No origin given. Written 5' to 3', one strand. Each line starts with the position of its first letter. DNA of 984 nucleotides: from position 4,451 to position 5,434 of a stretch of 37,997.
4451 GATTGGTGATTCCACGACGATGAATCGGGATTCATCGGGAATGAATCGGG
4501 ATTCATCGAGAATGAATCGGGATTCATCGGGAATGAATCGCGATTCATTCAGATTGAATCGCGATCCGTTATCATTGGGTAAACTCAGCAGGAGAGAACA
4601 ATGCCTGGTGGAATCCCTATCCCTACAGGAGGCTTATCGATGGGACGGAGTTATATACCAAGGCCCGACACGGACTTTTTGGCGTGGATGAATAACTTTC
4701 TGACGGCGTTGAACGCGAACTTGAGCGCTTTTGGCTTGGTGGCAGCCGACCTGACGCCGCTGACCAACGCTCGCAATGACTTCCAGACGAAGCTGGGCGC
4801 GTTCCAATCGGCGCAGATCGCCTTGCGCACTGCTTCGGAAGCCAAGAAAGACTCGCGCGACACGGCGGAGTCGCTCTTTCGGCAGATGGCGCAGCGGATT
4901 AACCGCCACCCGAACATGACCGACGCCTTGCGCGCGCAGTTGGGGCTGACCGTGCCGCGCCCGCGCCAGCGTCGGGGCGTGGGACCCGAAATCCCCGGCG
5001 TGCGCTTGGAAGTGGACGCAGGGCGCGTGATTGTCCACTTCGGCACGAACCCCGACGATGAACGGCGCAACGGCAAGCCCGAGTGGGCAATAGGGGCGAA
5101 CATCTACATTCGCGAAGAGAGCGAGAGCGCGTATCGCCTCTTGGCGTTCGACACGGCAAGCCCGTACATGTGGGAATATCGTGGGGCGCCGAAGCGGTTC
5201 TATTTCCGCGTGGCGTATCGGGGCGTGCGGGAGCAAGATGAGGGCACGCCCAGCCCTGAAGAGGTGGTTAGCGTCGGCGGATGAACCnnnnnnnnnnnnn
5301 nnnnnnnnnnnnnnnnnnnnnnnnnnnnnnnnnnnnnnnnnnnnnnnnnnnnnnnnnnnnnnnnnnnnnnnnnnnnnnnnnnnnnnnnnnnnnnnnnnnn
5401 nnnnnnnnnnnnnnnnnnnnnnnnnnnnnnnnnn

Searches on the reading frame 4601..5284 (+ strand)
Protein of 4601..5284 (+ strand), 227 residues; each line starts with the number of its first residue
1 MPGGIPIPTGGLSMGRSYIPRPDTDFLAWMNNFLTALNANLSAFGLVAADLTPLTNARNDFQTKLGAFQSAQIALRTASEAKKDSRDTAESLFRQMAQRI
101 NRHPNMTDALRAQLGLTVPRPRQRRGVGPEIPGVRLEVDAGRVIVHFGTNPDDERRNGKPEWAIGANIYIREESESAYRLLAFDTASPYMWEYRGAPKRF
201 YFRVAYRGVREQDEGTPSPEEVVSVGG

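Call 7: search_protein_families(library=pfam, proteins=[window:4601-5284:+])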
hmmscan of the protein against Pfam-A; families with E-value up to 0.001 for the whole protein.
window:4601-5284:+ (227 aa): 0 families

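Call 9: find_encoding_contigs(protein=window:4601-5284:+, flank=10000, max_places=10)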
Protein window:4601-5284:+ (227 aa): no gene with exactly this product is on record in the collection.

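Call 11: find_encoding_contigs(protein=window:4640-5284:+, flank=10000, max_places=10)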
Protein window:4640-5284:+ (214 aa): no gene with exactly this product is on record in the collection.

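Call 13: find_homologous_proteins(query=window:4601-5284:+)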
Query window:4601-5284:+ (227 aa): 50 proteins with E <= 0.001 among 388 candidates.
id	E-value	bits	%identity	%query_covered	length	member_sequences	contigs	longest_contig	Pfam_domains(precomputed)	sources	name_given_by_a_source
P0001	3.5e-131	454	93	94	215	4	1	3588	-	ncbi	ncbi:MAG: hypothetical protein ACK4ME_11480 [Fimbriimonadales bacterium]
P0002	1.0e-130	452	93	94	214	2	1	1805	-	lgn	-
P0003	8.4e-126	436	90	94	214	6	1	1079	-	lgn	-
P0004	2.1e-120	418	87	94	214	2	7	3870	-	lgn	-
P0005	2.8e-120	418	87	94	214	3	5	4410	-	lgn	-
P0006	4.5e-119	414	81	100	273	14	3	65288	-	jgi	jgi:hypothetical protein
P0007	4.9e-118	410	80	100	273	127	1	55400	-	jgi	jgi:hypothetical protein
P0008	5.1e-116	404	85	94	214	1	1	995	-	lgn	-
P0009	5.5e-115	401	82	79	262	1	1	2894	-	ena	-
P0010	7.1e-114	397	83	94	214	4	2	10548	-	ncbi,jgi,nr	ncbi:MAG: hypothetical protein CFK49_12315 [Armatimonadetes bacterium JP3_11]|jgi:hypothetical prote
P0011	1.5e-113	396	83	94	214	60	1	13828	-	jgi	jgi:hypothetical protein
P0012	2.0e-113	395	81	95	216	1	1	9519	-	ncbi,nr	ncbi:MAG: hypothetical protein NZM28_02250 [Fimbriimonadales bacterium]|nr:hypothetical protein [Fim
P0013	3.5e-112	391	82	94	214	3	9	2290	-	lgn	-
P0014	1.1e-111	390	81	93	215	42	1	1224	-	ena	-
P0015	1.2e-110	386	82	93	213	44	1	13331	-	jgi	jgi:hypothetical protein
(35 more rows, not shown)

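Call 14: find_related_loci(query=window:4640-5284:+, collection=metagenome_contigs, flank=6000)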
Query window:4640-5284:+ (214 aa) in metagenome_contigs; peptide patterns used: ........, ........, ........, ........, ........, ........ (x = any residue, [..] = any of these).
151 stretches matched a pattern; 71 encode a relative of the query (tblastn E <= 1e-3); 71 distinct loci.
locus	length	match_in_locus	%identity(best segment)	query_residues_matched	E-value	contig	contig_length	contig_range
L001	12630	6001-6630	85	5-214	2e-122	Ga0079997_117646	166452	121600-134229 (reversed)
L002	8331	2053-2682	85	5-214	2e-122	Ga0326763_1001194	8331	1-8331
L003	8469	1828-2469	83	1-214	6e-121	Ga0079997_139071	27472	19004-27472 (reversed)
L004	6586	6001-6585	90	1-195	1e-120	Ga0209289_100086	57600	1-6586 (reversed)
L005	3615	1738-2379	82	1-214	3e-123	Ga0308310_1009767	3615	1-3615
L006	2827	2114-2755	82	1-214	3e-124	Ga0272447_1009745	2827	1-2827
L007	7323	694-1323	81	5-214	5e-117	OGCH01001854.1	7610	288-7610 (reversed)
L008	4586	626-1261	81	3-214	3e-117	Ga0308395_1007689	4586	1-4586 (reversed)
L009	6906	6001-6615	82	5-209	2e-116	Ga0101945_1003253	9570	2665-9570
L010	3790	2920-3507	84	19-214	1e-111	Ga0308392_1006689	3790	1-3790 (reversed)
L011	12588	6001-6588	82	19-214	1e-108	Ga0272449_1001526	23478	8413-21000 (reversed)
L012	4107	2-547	86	33-214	6e-106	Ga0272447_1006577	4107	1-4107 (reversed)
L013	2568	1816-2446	84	5-214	2e-107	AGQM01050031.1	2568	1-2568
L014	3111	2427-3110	67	19-202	4e-97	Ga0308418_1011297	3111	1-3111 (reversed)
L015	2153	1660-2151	84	19-182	5e-96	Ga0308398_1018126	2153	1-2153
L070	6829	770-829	70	5-24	3e-4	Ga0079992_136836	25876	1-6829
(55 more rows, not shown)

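Call 22: search_protein_families(library=phrogs, proteins=[window:4640-5284:+], max_evalue=0.01)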
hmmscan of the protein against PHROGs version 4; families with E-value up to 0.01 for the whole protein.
window:4640-5284:+ (214 aa): 0 families

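Call 23: search_solved_structures(query=A1, max_evalue=1)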
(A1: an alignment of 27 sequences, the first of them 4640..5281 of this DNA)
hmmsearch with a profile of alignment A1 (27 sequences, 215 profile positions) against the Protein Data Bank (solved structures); distinct sequences matched with E-value up to 1: 3.
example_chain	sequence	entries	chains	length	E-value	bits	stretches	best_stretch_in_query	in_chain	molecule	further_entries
1o6o_D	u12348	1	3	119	0.017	18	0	134-167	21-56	NUCLEOPORIN NSP1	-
3l4f_A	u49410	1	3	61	0.53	13.1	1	41-89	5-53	Rho guanine nucleotide exchange factor 7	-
2w6b_A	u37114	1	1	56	0.71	12.7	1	41-88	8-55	RHO GUANINE NUCLEOTIDE EXCHANGE FACTOR 7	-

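Call 26: search_protein_families(library=pfam, proteins=[L003:348-1586:+, L011:6644-9475:+, L070:969-4820:+, L001:4697-5689:+, L007:1333-4209:+, L008:1150-2337:+, L011:2876-4381:+], max_evalue=0.01)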
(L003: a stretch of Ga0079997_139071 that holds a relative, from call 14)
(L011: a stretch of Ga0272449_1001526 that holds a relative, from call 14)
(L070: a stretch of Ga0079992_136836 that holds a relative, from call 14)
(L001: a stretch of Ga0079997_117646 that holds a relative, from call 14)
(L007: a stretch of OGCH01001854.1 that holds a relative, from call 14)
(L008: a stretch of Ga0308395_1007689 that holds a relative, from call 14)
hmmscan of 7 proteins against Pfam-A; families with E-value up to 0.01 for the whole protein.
L003:348-1586:+ (412 aa): 0 families

L011:6644-9475:+ (943 aa): 8 families
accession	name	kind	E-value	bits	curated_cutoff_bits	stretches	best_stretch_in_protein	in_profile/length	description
PF17389.8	Bac_rhamnosid6H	-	3e-48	165.3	24.5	1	523-866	3-337/339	Bacterial alpha-L-rhamnosidase 6 hairpin glycosidase domain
PF22422.2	MGH1-like_GH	-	1.1e-11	45.3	27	1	687-781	176-269/356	Mannosylglycerate hydrolase MGH1-like glycoside hydrolase domain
PF21557.3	RhaB_D2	-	1.4e-08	35.2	27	1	221-344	4-129/172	Alpha-L-rhamnosidase, domain D2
PF08531.16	Bac_rhamnosid_N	-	8.9e-08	32.6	25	1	44-178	14-153/172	Alpha-L-rhamnosidase N-terminal domain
PF17390.7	Bac_rhamnosid_C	-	4.1e-06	26.9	22.1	1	870-930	1-61/78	Bacterial alpha-L-rhamnosidase C-terminal domain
PF01204.24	Trehalase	-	0.00018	21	21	1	687-769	310-391/512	Trehalase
PF05592.18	Bac_rhamnosid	-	0.00025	21.4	22.2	1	416-500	4-89/102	Bacterial alpha-L-rhamnosidase concanavalin-like domain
PF17167.11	Glyco_hydro_94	-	0.00042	19.6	27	1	619-767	126-287/420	Glycosyl hydrolase 94 superfamily, catalytic domain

L070:969-4820:+ (1283 aa): 7 families
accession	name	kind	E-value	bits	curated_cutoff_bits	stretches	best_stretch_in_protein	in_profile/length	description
PF00488.27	MutS_V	-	5.9e-78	261.6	30.2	1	1038-1215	10-188/188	MutS domain V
PF05192.23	MutS_III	-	9.4e-58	196.2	34.1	1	281-584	2-194/194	MutS domain III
PF01624.25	MutS_I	-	5e-43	146.4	20.6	1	13-124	1-112/113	MutS domain I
PF05190.23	MutS_IV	-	8.9e-31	106.5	22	1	453-544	1-92/92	MutS family domain IV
PF14528.11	LAGLIDADG_3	-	9.5e-25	87.1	22.5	2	872-949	1-82/82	LAGLIDADG-like domain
PF05188.22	MutS_II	-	9.6e-21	75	25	1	133-264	1-133/133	MutS domain II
PF14890.11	Intein_splicing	-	1.7e-10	41.3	35.8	1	700-1039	48-155/155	Intein splicing domain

L001:4697-5689:+ (330 aa): 1 family
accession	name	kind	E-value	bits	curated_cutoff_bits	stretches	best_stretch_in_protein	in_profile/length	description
PF07589.16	PEP-CTERM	-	2.5e-07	30.9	20.7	1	305-328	1-24/24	PEP-CTERM motif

L007:1333-4209:+ (958 aa): 8 families
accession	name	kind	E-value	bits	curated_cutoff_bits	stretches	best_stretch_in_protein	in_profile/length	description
PF17389.8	Bac_rhamnosid6H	-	9.9e-48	163.6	24.5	1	538-880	3-336/339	Bacterial alpha-L-rhamnosidase 6 hairpin glycosidase domain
PF22422.2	MGH1-like_GH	-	3.1e-10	40.6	27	1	634-796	69-269/356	Mannosylglycerate hydrolase MGH1-like glycoside hydrolase domain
PF21557.3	RhaB_D2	-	4.2e-09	36.9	27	1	236-359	4-129/172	Alpha-L-rhamnosidase, domain D2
PF08531.16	Bac_rhamnosid_N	-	8.6e-09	35.9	25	1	56-193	11-153/172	Alpha-L-rhamnosidase N-terminal domain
PF17390.7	Bac_rhamnosid_C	-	2.5e-06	27.6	22.1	1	885-944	1-60/78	Bacterial alpha-L-rhamnosidase C-terminal domain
PF01204.24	Trehalase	-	3.3e-05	23.4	21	1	702-784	310-391/512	Trehalase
PF17167.11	Glyco_hydro_94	-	8.8e-05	21.8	27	1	634-782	126-287/420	Glycosyl hydrolase 94 superfamily, catalytic domain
PF05592.18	Bac_rhamnosid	-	0.00046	20.5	22.2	1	431-515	4-89/102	Bacterial alpha-L-rhamnosidase concanavalin-like domain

L008:1150-2337:+ (395 aa): 1 family
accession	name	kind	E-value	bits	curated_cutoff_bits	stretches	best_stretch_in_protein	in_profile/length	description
PF02086.21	MethyltransfD12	-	4.6e-36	125.3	22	1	45-303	1-241/253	D12 class N6 adenine-specific DNA methyltransferase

L011:2876-4381:+ (501 aa): 0 families

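Call 27: predict_structure(alignment_id=A1)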
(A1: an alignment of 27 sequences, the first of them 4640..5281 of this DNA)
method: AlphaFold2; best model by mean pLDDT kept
length: 214 residues; sequences in the alignment: 27
mean_pLDDT: 88.3   pTM: 0.46
mean pLDDT of the five models: 88.3, 87.7, 87.6, 85.6, 82.4
residues with pLDDT >= 90: 125; 70-90: 73; 50-70: 10; < 50: 6
segments of 3 or more residues with pLDDT < 50: 107-112
pLDDT, mean of each block of 10 residues (from residue 1): 80 96 95 95 97 96 95 95 87 87 60 71 88 90 85 93 91 91 90 85 88 76
secondary structure, 60 per line:
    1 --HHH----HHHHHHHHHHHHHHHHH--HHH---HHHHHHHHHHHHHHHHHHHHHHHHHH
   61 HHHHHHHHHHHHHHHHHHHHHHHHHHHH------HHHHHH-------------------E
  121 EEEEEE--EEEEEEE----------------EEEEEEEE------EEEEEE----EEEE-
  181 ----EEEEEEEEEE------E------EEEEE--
elements in order: H10-26 H35-88 H95-100 E120-126 E129-135 E152-159 E166-171 E176-179 E185-194 E208-212

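Call 29: fold_search(model_id=the predicted structure, library=pdb)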
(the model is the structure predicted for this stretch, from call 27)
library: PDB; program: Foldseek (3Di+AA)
matches with E <= 10: 1515; with E <= 0.001: 123
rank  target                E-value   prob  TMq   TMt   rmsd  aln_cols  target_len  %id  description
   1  6weo_O                6.6e-05  1.00  0.38  0.42   4.6       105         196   11  IL-22 Signaling Complex with IL-22R1 and IL-10Rbeta (released 2021-04-28)
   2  2ed9_MODEL_1_A        7.0e-05  1.00  0.36  0.60   4.0       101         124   18  Solution structure of the third fibronectin type III domain of human Netrin receptor DCC (released 2008-03-04)
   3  8xwy_B                8.9e-05  1.00  0.35  0.42   3.7       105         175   15  Structure of Interleukin-27 (released 2025-01-22)
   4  8bxr                  1.1e-04  1.00  0.34  0.25   4.4       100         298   22  Titin FnIII-domain I109-I111 (I/A4-A/A6) from the MIR region (released 2023-02-15)
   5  2dn7_MODEL_1_A        1.2e-04  1.00  0.37  0.68   3.1       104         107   12  Solution structures of the 6th fn3 domain of human receptor-type tyrosine-protein phosphatase F (released 2006-10-25)
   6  8oty_B                1.2e-04  1.00  0.35  0.69   2.9       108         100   20  Crystal structure of the titin domain Fn3-90 (released 2023-08-23)
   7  1x5g_MODEL_1_A        1.4e-04  1.00  0.35  0.60   3.1        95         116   13  The solution structure of the second fibronectin type III domain of human Neogenin (released 2005-11-15)
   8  2xyc                  1.4e-04  1.00  0.35  0.26   4.2       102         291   18  CRYSTAL STRUCTURE OF NCAM2 IGIV-FN3I (released 2011-02-23)
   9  3uto_A                1.4e-04  1.00  0.33  0.14   3.6        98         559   15  Twitchin kinase region from C.elegans (Fn31-NL-kin-CRD-Ig26) (released 2012-08-08)
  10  6tpv_A                1.5e-04  1.00  0.37  0.41   2.8       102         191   19  Crystal structures of FNIII domain one and two of the human leucocyte common antigen-related protein, LAR (released 2020-05-13)
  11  8ot5_D                1.5e-04  1.00  0.34  0.65   4.4       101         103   16  Crystal structure of the titin domain Fn3-85 (released 2023-08-23)
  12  3se3_A                1.5e-04  1.00  0.34  0.26   4.5        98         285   14  human IFNa2-IFNAR ternary complex (released 2011-08-31)
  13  7mro                  1.5e-04  1.00  0.33  0.24   5.2       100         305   17  Zebrafish CNTN4 FN1-FN3 domains (released 2022-01-05)
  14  3uto_B                1.6e-04  1.00  0.35  0.14   3.3       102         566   16  Twitchin kinase region from C.elegans (Fn31-NL-kin-CRD-Ig26) (released 2012-08-08)
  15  4u3h                  1.7e-04  1.00  0.35  0.69   2.6       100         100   20  Crystal structure of FN3con (released 2015-02-11)
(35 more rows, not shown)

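Call 42: search_protein_families(library=pfam, proteins=[window:4640-5284:+], max_evalue=1)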
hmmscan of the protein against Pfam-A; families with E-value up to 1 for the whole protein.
window:4640-5284:+ (214 aa): 1 family
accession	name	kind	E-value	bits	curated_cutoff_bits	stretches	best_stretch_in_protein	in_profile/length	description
PF06133.16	Com_YlbF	-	0.013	16.4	23.9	1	44-101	30-87/105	Control of competence regulator ComK, YlbF/YmcA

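Call 43: search_protein_families(library=ncbifam, proteins=[window:4640-5284:+], max_evalue=1)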
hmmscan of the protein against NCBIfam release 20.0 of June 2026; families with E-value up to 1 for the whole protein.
window:4640-5284:+ (214 aa): 0 families

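Call 44: fold_search(model_id=the predicted structure, library=viral)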
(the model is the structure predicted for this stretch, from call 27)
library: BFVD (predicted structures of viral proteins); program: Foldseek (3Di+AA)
matches with E <= 10: 916; with E <= 0.001: 17
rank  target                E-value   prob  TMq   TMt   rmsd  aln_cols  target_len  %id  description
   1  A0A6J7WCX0            2.0e-05  1.00  0.37  0.10   9.9       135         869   16  Uncharacterized protein [uncultured Caudovirales phage]
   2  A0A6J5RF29            9.9e-05  1.00  0.38  0.44   5.5       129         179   12  Fibronectin type III [uncultured Caudovirales phage]
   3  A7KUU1                1.9e-04  1.00  0.36  0.15   5.2       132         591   16  (no name in the UniProt tables at hand)
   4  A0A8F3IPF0            2.1e-04  1.00  0.37  0.11   2.5       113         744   17  (no name in the UniProt tables at hand)
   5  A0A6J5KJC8            2.1e-04  1.00  0.36  0.35  11.0       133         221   16  Fibronectin type III [uncultured Caudovirales phage]
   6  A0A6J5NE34            3.4e-04  1.00  0.37  0.63   2.2       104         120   13  Fibronectin type III [uncultured Caudovirales phage]
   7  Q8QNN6                4.1e-04  1.00  0.33  0.15   2.6        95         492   13  EsV-1-25 [Ectocarpus siliculosus virus 1 (isolate New Zealand/Kaikoura/1988)]
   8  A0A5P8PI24            4.6e-04  1.00  0.34  0.28   2.9       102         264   17  Major tail protein [Bacillus phage 049ML001]
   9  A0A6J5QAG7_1          4.9e-04  1.00  0.26  0.08   6.1        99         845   18  Tip attachment protein J [uncultured Caudovirales phage]
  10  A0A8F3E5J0            5.2e-04  1.00  0.34  0.21   5.2       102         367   15  Minor tail protein [Microbacterium phage Honk]
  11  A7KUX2                5.5e-04  1.00  0.36  0.55   2.2        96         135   17  (no name in the UniProt tables at hand)
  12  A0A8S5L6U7            5.5e-04  1.00  0.35  0.11   4.1       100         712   17  Fibronectin type-III domain-containing protein [Siphoviridae sp. ct45W1]
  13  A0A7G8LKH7            5.5e-04  1.00  0.37  0.27   3.0       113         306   12  Minor tail protein [Gordonia phage Love]
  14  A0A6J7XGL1            6.2e-04  1.00  0.36  0.09   2.8       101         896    7  Uncharacterized protein [uncultured Caudovirales phage]
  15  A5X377                6.6e-04  1.00  0.31  0.20   4.7       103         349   13  A5 tail fiber protein (Fragment) [Enterobacteria phage A5]
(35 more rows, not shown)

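Call 46: find_homologous_proteins(query=A3, max_evalue=0.001)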
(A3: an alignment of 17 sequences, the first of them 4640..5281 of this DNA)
Query A3 (17 sequences) (214 aa, profile of the alignment): 482 proteins with E <= 0.001 among 6455 candidates; the best 120 are listed.
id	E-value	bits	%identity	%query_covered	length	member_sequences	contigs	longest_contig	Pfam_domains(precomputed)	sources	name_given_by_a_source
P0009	3.4e-106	372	82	84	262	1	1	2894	-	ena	-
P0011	6.3e-106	371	83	100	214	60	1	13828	-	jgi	jgi:hypothetical protein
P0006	1.7e-105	370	84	100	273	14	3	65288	-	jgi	jgi:hypothetical protein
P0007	1.8e-105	369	82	100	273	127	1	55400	-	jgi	jgi:hypothetical protein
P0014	1.6e-104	366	81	99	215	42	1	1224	-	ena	-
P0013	3.9e-103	362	82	100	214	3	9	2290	-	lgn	-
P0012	7.4e-103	361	83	100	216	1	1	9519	-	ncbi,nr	ncbi:MAG: hypothetical protein NZM28_02250 [Fimbriimonadales bacterium]|nr:hypothetical protein [Fim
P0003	8.8e-103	361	90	100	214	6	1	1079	-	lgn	-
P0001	1.4e-102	360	93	100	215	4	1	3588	-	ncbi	ncbi:MAG: hypothetical protein ACK4ME_11480 [Fimbriimonadales bacterium]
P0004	6.0e-102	358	87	100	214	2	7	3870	-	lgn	-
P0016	8.0e-102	358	82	100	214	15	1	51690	-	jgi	jgi:hypothetical protein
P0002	2.4e-101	356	93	100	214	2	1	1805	-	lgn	-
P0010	3.3e-101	356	83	100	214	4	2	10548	-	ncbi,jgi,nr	ncbi:MAG: hypothetical protein CFK49_12315 [Armatimonadetes bacterium JP3_11]|jgi:hypothetical prote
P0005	4.8e-101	355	87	100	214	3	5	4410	-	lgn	-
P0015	1.1e-100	354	82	98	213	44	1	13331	-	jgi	jgi:hypothetical protein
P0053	8.8e-92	325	50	100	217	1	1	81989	-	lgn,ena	-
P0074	3.9e-76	274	43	98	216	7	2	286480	-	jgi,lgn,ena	-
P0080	1.2e-73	265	42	98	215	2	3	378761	-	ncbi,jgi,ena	-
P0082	1.5e-72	262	43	100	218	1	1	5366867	-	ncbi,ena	-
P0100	1.2e-36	145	35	85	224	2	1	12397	-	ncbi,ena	-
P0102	2.1e-36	144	33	98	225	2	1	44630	-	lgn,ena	-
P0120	2.6e-35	140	37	84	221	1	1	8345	-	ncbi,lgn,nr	ncbi:MAG: hypothetical protein JW947_07390 [Sedimentisphaerales bacterium]|nr:hypothetical protein [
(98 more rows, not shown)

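Call 47: find_encoding_contigs(protein=P0082, flank=6000, max_places=3)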
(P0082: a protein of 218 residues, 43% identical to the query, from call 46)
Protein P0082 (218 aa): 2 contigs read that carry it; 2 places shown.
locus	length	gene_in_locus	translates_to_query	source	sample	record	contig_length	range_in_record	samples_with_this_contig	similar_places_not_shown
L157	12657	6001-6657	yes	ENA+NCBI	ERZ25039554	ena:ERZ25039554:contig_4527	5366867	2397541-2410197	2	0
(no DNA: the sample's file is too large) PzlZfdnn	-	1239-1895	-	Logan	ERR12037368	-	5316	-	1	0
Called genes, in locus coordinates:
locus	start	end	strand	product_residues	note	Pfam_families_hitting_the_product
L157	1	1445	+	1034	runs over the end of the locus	PF06452:CBM9_1, PF08532:Glyco_hydro_42M (faint), PF00754:F5_F8_type_C (weak), PF22633:F5_F8_type_C_2 (weak)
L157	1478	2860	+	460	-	PF01547:SBP_bac_1, PF13416:SBP_bac_8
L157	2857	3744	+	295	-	PF00528:BPD_transp_1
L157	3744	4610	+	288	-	PF00528:BPD_transp_1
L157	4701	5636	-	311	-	-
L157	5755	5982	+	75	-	-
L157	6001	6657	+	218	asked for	-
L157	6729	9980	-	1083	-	PF14683:CBM-like, PF01074:Glyco_hydro_38N, PF09261:Alpha-mann_mid (weak), PF17677:Glyco_hydro38C2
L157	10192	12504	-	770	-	PF04851:ResIII (faint), PF00270:DEAD, PF00271:Helicase_C, PF22982:WHD_HRQ1, PF09369:MZB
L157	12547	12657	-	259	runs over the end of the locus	PF00902:TatC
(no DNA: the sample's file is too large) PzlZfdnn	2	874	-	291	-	?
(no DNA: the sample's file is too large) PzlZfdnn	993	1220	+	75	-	-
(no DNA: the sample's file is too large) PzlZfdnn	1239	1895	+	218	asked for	-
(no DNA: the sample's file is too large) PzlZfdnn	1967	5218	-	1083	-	PF14683:CBM-like, PF01074:Glyco_hydro_38N, PF09261:Alpha-mann_mid (weak), PF17677:Glyco_hydro38C2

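Call 48: find_encoding_contigs(protein=P0080, flank=6000, max_places=3)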
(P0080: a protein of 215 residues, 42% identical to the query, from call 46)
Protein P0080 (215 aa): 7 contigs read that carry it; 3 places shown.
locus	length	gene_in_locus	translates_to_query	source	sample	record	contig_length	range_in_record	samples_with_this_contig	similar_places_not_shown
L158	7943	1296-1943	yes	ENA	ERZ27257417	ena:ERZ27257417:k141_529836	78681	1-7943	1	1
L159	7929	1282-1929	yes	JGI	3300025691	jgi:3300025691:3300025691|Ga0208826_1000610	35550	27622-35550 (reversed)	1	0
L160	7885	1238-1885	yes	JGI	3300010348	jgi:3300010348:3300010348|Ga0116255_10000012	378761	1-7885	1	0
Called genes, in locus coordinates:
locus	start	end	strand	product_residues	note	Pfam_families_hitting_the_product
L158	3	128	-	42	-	?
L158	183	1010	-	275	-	-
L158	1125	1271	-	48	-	-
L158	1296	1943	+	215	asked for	-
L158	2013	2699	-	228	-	PF07596:SBP_bac_10 (faint)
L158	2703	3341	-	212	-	PF07596:SBP_bac_10 (faint)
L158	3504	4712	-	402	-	PF01208:URO-D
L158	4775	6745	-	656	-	PF04851:ResIII (faint), PF00270:DEAD (weak), PF06733:DEAD_2 (weak), PF13307:Helicase_C_2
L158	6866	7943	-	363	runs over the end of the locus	-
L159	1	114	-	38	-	?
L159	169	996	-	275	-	-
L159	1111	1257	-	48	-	-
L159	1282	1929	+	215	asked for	-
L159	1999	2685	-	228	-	PF07596:SBP_bac_10 (faint)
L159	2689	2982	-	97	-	-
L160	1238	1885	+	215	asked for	-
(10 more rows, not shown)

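Call 49: find_encoding_contigs(protein=P0120, flank=6000, max_places=3)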
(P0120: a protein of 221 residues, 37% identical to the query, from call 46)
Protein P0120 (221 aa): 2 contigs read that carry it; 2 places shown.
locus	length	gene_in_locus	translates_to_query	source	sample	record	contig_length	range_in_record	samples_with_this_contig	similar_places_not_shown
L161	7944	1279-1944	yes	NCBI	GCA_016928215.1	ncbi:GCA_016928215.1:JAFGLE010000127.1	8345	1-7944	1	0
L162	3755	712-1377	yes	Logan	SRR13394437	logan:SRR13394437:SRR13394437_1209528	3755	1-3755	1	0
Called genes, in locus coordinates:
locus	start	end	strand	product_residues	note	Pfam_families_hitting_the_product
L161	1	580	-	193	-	PF01555:N6_N4_Mtase, PF01170:UPF0020 (weak)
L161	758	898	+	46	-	-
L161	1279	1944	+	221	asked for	-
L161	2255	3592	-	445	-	PF02224:Cytidylate_kin, PF13189:Cytidylate_kin2 (weak), PF13238:AAA_18 (faint), PF01553:Acyltransferase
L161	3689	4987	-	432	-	PF01590:GAF, PF13185:GAF_2, PF13492:GAF_3, PF07228:SpoIIE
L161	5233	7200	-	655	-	PF03629:SASA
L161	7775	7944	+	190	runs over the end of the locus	?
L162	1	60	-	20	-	?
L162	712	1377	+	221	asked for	-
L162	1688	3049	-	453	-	PF02224:Cytidylate_kin, PF13189:Cytidylate_kin2 (weak), PF13238:AAA_18 (faint), PF01553:Acyltransferase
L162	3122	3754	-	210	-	?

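Call 57: find_related_loci(query=A3, collection=viral_contigs, flank=5000)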
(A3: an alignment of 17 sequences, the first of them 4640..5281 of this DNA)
Query A3 (214 aa) in viral_contigs; peptide patterns used: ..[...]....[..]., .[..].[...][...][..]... (x = any residue, [..] = any of these).
9 stretches matched a pattern, but none encodes a relative of the query by tblastn (E <= 1e-3).
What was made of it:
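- Closest known: Centromere/operator arrays of plasmid partition and ribbon-helix-helix repressors. Different: There are no relatives in viral contigs (call 57).
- Tried and rejected: Phage origin: no relatives in IMG/VR (call 57).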

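Call 58: find_encoding_contigs(protein=P0074, flank=4000, max_places=2)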
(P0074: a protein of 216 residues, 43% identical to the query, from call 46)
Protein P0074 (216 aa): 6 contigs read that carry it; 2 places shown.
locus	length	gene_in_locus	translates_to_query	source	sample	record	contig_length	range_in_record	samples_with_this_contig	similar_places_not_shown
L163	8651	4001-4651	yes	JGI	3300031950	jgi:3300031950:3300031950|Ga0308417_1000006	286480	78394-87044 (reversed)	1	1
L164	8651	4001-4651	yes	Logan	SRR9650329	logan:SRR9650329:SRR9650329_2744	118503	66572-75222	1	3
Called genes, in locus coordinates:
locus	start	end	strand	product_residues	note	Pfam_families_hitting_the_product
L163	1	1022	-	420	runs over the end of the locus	PF04909:Amidohydro_2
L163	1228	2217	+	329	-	PF01073:3Beta_HSD, PF01370:Epimerase, PF02719:Polysacc_synt_2, PF04321:RmlD_sub_bind, PF05368:NmrA, PF13460:NAD_binding_10, PF16363:GDP_Man_Dehyd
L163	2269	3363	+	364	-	PF02811:PHP (weak), PF13263:PHP_C (weak)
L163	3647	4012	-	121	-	-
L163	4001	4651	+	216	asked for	-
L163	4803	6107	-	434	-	PF02056:Glyco_hydro_4, PF11975:Glyco_hydro_4C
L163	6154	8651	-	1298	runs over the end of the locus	PF06439:3keto-disac_hyd (weak), PF03781:FGE-sulfatase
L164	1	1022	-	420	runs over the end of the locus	PF04909:Amidohydro_2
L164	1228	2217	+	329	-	PF01073:3Beta_HSD, PF01370:Epimerase, PF02719:Polysacc_synt_2, PF04321:RmlD_sub_bind, PF05368:NmrA, PF13460:NAD_binding_10, PF16363:GDP_Man_Dehyd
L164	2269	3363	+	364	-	PF02811:PHP (weak), PF13263:PHP_C (weak)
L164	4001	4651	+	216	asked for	-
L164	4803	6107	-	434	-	PF02056:Glyco_hydro_4, PF11975:Glyco_hydro_4C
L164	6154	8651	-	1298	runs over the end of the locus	PF06439:3keto-disac_hyd (weak), PF03781:FGE-sulfatase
